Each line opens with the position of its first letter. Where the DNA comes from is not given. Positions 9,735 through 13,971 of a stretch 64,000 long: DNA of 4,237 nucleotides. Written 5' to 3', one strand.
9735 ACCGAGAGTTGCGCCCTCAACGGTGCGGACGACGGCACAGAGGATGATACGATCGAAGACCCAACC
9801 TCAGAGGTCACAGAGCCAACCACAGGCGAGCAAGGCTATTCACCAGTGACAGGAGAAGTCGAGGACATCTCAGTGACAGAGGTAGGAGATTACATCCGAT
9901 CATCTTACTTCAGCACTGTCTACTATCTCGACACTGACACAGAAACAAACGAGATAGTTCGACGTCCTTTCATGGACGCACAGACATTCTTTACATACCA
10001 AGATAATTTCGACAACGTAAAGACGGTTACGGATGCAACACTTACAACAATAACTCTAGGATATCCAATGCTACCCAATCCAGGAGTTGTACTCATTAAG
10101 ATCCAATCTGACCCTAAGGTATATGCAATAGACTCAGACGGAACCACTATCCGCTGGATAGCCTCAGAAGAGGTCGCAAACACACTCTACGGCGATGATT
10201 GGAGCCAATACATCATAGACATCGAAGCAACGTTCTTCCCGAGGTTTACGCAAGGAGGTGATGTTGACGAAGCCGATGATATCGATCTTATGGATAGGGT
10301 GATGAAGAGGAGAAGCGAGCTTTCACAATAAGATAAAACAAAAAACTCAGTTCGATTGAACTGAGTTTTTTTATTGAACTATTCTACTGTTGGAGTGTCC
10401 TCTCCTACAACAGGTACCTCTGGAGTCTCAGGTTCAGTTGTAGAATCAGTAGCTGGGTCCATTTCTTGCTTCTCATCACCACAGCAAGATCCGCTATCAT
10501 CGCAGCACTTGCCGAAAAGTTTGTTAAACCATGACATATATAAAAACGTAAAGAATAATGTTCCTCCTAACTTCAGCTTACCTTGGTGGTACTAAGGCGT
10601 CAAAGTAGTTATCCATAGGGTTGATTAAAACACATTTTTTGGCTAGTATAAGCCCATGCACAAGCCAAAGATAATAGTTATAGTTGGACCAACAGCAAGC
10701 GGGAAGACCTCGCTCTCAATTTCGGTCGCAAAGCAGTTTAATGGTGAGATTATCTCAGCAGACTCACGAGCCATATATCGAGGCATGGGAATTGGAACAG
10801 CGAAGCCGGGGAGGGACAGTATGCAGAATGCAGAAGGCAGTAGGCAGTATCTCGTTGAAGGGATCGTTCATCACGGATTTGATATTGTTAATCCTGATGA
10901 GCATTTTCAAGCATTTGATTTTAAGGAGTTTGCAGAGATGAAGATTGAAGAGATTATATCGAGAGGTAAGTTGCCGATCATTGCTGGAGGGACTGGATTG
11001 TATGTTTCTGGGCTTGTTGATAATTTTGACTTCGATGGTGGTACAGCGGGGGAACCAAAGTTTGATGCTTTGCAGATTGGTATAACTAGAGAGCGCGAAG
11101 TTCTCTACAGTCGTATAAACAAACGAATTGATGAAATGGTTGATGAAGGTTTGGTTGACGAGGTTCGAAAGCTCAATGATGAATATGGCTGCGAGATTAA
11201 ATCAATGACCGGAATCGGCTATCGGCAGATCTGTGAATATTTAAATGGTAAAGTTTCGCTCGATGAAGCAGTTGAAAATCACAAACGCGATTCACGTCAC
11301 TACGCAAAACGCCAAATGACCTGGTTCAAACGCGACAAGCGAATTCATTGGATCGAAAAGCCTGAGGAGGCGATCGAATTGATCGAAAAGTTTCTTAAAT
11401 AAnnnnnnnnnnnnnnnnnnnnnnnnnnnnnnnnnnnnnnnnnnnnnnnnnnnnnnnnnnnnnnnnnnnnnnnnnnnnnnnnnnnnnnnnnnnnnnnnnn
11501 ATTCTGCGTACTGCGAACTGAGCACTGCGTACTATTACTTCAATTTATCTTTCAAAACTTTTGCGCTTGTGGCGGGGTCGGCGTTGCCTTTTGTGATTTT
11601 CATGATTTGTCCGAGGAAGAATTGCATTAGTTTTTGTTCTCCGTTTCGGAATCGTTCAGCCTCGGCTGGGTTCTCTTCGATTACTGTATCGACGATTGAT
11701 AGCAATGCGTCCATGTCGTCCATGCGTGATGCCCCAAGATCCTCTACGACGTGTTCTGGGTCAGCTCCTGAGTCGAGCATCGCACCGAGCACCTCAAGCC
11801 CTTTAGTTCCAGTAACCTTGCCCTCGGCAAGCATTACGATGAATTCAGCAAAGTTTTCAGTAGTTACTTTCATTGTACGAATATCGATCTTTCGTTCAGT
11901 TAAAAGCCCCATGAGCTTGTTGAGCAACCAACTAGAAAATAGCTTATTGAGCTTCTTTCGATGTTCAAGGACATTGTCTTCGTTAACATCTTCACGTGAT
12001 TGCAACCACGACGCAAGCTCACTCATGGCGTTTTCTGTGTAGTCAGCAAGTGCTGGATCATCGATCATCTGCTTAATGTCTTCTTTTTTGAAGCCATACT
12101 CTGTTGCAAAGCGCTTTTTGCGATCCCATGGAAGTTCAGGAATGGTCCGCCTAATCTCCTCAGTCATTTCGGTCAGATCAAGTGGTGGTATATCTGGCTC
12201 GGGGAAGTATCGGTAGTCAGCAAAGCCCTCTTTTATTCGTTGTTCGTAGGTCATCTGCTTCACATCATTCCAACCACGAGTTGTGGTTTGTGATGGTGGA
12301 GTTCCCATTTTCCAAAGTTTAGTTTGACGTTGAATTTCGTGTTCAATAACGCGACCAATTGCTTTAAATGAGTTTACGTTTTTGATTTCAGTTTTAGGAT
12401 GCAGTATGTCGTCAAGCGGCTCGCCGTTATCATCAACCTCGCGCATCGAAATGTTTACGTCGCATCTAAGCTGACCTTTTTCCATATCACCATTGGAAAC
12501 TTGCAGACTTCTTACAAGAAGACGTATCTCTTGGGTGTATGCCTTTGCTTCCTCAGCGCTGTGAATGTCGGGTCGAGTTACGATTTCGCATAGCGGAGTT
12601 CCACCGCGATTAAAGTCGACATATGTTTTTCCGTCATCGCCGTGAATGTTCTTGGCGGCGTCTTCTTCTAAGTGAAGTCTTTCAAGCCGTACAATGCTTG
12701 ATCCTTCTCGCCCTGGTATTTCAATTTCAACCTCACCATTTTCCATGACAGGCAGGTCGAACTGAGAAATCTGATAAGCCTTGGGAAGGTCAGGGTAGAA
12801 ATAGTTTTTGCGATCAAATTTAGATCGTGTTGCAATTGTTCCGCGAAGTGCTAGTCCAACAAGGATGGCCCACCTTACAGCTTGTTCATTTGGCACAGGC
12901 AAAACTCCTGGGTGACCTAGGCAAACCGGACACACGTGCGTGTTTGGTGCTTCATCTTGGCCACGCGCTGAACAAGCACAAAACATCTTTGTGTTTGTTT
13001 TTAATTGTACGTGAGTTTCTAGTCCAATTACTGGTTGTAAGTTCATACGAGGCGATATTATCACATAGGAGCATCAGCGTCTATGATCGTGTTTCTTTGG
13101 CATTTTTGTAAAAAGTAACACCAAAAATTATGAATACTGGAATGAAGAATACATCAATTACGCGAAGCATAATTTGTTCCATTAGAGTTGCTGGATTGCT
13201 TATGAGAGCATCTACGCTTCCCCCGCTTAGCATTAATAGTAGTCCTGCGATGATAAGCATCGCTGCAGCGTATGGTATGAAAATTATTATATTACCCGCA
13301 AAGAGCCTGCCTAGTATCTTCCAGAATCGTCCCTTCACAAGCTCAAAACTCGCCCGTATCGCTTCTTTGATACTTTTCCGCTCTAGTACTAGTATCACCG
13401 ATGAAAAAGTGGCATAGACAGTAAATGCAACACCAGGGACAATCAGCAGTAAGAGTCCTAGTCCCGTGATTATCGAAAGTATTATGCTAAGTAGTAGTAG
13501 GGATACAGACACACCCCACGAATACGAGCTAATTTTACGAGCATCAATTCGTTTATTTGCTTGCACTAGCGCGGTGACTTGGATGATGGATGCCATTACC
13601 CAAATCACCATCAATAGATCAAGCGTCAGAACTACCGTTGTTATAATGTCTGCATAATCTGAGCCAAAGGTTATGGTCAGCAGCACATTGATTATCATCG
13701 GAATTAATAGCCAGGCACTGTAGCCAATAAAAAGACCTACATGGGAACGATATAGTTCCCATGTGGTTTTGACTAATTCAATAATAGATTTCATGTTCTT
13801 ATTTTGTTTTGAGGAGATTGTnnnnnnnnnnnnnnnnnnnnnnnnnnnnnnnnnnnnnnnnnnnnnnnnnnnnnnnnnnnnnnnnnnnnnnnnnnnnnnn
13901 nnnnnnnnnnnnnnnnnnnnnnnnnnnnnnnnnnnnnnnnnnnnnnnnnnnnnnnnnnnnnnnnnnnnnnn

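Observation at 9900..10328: Uncharacterised ~110 aa domain shared by three large secreted proteins, including the S8 protease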

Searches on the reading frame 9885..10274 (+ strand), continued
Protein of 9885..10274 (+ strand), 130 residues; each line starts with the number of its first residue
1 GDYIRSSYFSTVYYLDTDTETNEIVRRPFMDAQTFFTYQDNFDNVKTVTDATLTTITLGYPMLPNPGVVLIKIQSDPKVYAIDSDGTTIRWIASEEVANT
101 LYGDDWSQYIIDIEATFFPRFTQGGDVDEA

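Call 42: find_related_loci(query=A2, collection=genome_contigs, flank=3000)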
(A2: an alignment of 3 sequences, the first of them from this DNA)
Query A2 (130 aa) in genome_contigs; peptide patterns used: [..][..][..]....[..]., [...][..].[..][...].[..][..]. (x = any residue, [..] = any of these).
126 stretches matched a pattern; 81 encode a relative of the query (tblastn E <= 1e-3); the best 80 are kept; 80 distinct loci.
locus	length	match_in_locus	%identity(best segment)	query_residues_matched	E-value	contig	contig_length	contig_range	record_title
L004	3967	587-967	64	1-129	2e-51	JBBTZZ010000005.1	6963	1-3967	MAG: Patescibacteria group bacterium isolate H52-bin134_1 H52_bin134_1_000000000005, whole genome shotgun sequence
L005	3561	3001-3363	65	1-127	5e-51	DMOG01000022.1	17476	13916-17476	MAG TPA_asm: Candidatus Uhrbacteria bacterium isolate UBA12070 contig_3506, whole genome shotgun sequence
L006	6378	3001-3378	59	1-127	4e-49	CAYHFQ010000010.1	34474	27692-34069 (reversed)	MAG TPA_asm: uncultured Gammaproteobacteria bacterium isolate ERP119702_co3_211 genome assembly, contig: NODE_654_length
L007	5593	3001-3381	55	1-127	1e-45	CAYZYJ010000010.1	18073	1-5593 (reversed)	MAG TPA_asm: uncultured Gammaproteobacteria bacterium isolate SRP319275_co1_351 genome assembly, contig: NODE_3329_lengt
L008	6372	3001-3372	61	1-130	2e-45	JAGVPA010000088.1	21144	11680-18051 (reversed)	MAG: bacterium isolate DeMMO3_36 c_000000005317, whole genome shotgun sequence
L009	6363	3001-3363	57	1-127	9e-45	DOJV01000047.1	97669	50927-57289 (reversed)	MAG TPA_asm: Candidatus Uhrbacteria bacterium isolate UBA12432 contig_224, whole genome shotgun sequence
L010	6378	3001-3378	54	1-127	4e-45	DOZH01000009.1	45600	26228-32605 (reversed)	MAG TPA_asm: Candidatus Uhrbacteria bacterium isolate UBA11707 contig_7174, whole genome shotgun sequence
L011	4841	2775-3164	53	1-130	1e-44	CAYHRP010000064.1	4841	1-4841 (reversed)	MAG TPA_asm: uncultured Gammaproteobacteria bacterium isolate ERP119705_co15_220 genome assembly, contig: NODE_23870_len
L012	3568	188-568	55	1-127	5e-44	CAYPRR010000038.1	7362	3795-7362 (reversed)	MAG TPA_asm: uncultured Gammaproteobacteria bacterium isolate SRP062349_co5_16 genome assembly, contig: NODE_5782_length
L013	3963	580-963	53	1-130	2e-42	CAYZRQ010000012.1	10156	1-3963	MAG TPA_asm: uncultured Gammaproteobacteria bacterium isolate SRP062349_co6_358 genome assembly, contig: NODE_5200_lengt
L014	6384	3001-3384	51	1-130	4e-42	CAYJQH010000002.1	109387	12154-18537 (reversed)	MAG TPA_asm: uncultured Gammaproteobacteria bacterium isolate ERP125453_co1_14 genome assembly, contig: NODE_78_length_1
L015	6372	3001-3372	53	1-124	3e-42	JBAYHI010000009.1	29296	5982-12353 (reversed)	MAG: Patescibacteria group bacterium isolate SO_2016_GW1_146 scaffold02835_OW334_2016, whole genome shotgun sequence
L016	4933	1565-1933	54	1-124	1e-41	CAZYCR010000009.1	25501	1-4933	MAG TPA_asm: uncultured Gammaproteobacteria bacterium isolate SRP319275_co4_255 genome assembly, contig: NODE_1048_lengt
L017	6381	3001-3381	52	1-127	1e-41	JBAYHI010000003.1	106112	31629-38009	MAG: Patescibacteria group bacterium isolate SO_2016_GW1_146 scaffold00429_OW334_2016, whole genome shotgun sequence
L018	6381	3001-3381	52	1-127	1e-41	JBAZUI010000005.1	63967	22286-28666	MAG: Patescibacteria group bacterium isolate SO_2017_GW1_224 NODE_2517_length_63967_cov_1.736670_OW334_2017, whole genom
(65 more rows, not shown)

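Call 68: search_protein_families(library=pfam, proteins=[P0091, P0093, P0136, P0147, P0151, P0152, P0173, P0188, P0195, P0206], max_evalue=0.0001)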
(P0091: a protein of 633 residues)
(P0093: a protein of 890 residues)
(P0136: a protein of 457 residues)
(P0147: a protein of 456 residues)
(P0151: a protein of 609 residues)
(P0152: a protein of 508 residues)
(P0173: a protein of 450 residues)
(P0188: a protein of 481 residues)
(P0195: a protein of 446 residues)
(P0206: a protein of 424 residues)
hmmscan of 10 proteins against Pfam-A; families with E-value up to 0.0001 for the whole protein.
P0091 (633 aa): 0 families

P0093 (890 aa): 0 families

P0136 (457 aa): 1 family
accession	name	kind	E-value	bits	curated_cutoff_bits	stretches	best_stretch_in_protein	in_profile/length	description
PF17957.7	Big_7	-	2.3e-05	25.4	24.1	0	201-271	1-70/70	Bacterial Ig domain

P0147 (456 aa): 0 families

P0151 (609 aa): 4 families
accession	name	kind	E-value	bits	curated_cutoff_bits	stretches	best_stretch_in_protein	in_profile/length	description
PF16656.11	Pur_ac_phosph_N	-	3.1e-17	63.3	30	2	265-349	7-93/93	Purple acid Phosphatase, N-terminal domain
PF00041.27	fn3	-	2e-11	44.3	25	1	264-337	6-71/84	Fibronectin type III domain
PF25788.1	Ig_Rha78A_N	-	2.3e-05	25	27.4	0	380-439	28-89/105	Rha78A-like, N-terminal immunoglobulin domain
PF16655.11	PhoD_N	-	9.9e-05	23.3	30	0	305-346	49-87/90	PhoD-like phosphatase, N-terminal domain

P0152 (508 aa): 1 family
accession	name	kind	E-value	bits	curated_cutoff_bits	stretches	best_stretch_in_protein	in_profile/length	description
PF13205.12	Big_5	-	7e-14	52.9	23.6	1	111-218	2-105/105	Bacterial Ig-like domain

P0173 (450 aa): 0 families

P0188 (481 aa): 1 family
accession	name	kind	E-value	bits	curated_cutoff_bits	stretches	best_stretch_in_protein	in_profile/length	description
PF17957.7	Big_7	-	3.8e-06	27.9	24.1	1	202-282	1-68/70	Bacterial Ig domain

P0195 (446 aa): 0 families

P0206 (424 aa): 0 families

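Call 69: search_protein_families(library=pfam, proteins=[P0216, P0218, P0223, P0098, P0224, P0113, P0141, P0159, P0170, P0213], max_evalue=0.0001)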
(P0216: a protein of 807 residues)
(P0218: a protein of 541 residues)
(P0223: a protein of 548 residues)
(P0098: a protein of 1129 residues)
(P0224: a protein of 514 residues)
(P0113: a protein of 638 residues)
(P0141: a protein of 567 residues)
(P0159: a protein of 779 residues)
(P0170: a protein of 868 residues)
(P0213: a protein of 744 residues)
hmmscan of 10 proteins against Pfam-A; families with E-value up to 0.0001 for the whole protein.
P0216 (807 aa): 0 families

P0218 (541 aa): 1 family
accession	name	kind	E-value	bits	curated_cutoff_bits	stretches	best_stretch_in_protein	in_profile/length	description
PF10342.15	Kre9_KNH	-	1.4e-05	26.2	24.6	1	148-207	2-66/94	Kre9/KNH-like N-terminal Ig-like domain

P0223 (548 aa): 2 families
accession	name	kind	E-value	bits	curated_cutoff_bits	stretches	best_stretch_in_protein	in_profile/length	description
PF02369.22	Big_1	-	1.2e-11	45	34.9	1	305-398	2-93/93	Bacterial Ig-like domain (group 1)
PF09134.16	Invasin_D3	-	1.2e-09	39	33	1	302-399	2-97/98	Invasin, domain 3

P0098 (1129 aa): 2 families
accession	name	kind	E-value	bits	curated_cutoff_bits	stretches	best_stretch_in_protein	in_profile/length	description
PF02369.22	Big_1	-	5e-15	55.8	34.9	1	314-394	2-83/93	Bacterial Ig-like domain (group 1)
PF09134.16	Invasin_D3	-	1e-09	39.2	33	1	311-394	2-84/98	Invasin, domain 3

P0224 (514 aa): 2 families
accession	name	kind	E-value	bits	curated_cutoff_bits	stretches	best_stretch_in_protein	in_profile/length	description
PF01471.23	PG_binding_1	-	1.1e-15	58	23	1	453-508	4-57/57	Putative peptidoglycan binding domain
PF10342.15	Kre9_KNH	-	7.2e-06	27.1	24.6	1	158-218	1-65/94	Kre9/KNH-like N-terminal Ig-like domain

P0113 (638 aa): 2 families
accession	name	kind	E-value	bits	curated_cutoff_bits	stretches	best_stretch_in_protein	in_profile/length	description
PF16656.11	Pur_ac_phosph_N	-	7e-08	33.4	30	1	182-266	6-93/93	Purple acid Phosphatase, N-terminal domain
PF00041.27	fn3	-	9.6e-05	23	25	0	183-264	7-83/84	Fibronectin type III domain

P0141 (567 aa): 0 families

P0159 (779 aa): 0 families

P0170 (868 aa): 0 families

P0213 (744 aa): 3 families
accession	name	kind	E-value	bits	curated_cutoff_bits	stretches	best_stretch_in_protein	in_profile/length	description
PF13229.12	Beta_helix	-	3.3e-06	27.3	25.9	0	436-583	23-154/158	Right handed beta helix region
PF17161.10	DUF5123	-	9.1e-06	27.2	35.1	1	610-710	1-103/113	Domain of unknown function (DUF5123)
PF01833.30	TIG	-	1.4e-05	25.4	20.9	0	254-336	8-83/84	IPT/TIG domain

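Call 74: list_cluster_members(proteins=[P0095, P0105, P0205, P0108, P0089, P0102, P0224, P0219, P0090, P0126])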
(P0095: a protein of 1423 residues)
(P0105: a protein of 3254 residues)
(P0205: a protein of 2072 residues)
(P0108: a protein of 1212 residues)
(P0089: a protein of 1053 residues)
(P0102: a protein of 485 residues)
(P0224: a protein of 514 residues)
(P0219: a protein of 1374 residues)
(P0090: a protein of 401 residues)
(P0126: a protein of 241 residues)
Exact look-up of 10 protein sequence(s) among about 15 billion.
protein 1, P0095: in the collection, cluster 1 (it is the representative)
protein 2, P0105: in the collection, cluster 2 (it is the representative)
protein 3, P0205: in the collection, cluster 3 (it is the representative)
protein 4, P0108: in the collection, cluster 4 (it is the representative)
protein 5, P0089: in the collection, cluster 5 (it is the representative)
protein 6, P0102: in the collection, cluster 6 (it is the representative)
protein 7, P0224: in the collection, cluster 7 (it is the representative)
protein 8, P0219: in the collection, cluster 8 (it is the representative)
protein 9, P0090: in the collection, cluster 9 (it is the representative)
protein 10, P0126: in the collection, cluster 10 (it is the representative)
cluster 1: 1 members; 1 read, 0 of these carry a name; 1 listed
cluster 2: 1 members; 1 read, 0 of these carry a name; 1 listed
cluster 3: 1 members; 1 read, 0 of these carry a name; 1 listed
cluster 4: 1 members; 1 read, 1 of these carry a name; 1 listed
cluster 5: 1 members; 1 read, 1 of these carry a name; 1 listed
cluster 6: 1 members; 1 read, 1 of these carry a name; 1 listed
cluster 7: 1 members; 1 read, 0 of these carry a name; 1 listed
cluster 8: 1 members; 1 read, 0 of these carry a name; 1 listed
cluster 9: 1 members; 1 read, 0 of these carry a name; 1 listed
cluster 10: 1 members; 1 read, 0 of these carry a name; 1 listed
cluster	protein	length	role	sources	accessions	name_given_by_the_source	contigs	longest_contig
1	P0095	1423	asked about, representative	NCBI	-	-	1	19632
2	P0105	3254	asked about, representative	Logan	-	-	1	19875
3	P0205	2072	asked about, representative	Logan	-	-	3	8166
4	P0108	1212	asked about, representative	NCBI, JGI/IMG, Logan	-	hypothetical protein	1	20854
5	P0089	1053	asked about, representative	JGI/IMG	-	hypothetical protein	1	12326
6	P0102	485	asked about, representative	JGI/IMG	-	hypothetical protein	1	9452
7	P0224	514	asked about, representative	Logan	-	-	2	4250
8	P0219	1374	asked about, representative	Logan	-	-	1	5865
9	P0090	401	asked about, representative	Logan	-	-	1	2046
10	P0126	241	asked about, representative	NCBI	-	-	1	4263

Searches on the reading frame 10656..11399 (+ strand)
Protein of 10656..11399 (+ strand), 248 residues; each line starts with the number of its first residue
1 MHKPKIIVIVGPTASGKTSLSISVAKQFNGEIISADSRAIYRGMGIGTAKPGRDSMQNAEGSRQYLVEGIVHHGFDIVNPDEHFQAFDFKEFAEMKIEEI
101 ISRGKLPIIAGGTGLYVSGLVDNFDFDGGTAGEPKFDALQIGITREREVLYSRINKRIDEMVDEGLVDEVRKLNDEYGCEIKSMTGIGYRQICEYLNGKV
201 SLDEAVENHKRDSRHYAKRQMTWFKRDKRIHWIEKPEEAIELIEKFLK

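Call 19: search_protein_families(library=pfam, proteins=[window:10656-11399:+], max_evalue=0.01)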
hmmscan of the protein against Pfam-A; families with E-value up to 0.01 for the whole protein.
window:10656-11399:+ (248 aa): 5 families
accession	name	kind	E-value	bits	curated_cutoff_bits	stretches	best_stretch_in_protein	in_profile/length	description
PF01715.23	IPPT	-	3.9e-57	194.2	23.6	2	133-227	148-243/243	IPP transferase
PF01745.22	IPT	-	5.1e-10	39.6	20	1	5-201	2-188/233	Isopentenyl transferase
PF13671.12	AAA_33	-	0.0018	19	27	1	7-63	2-56/143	AAA domain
PF02224.24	Cytidylate_kin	-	0.0052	17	26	1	7-45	1-37/211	Cytidylate kinase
PF13238.12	AAA_18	-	0.0091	16.9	29.4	0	7-160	1-114/128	AAA domain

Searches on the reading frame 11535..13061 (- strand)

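Call 61: search_protein_families(library=pfam, proteins=[window:11535-13061:-], max_evalue=0.001)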
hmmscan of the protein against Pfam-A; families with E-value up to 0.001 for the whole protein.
window:11535-13061:- (508 aa): 2 families
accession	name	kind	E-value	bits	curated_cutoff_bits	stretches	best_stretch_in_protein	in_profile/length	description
PF02934.20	GatB_N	-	1.6e-107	359.3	23.4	1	11-298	2-273/277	GatB/GatE catalytic domain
PF02637.23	GatB_Yqey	-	6.3e-36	123.9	27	1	367-507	9-148/148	GatB domain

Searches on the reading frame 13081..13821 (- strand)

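Call 61: search_protein_families(library=pfam, proteins=[window:13081-13821:-], max_evalue=0.001)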
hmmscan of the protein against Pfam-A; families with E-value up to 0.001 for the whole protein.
window:13081-13821:- (246 aa): 2 families
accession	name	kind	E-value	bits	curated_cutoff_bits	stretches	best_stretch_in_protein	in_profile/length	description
PF10110.14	GPDPase_memb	-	7e-09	35.3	29.6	1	143-237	188-278/321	Membrane domain of glycerophosphoryl diester phosphodiesterase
PF06790.16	UPF0259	-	1.5e-07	31.9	31.4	1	68-209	92-228/248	Uncharacterised protein family (UPF0259)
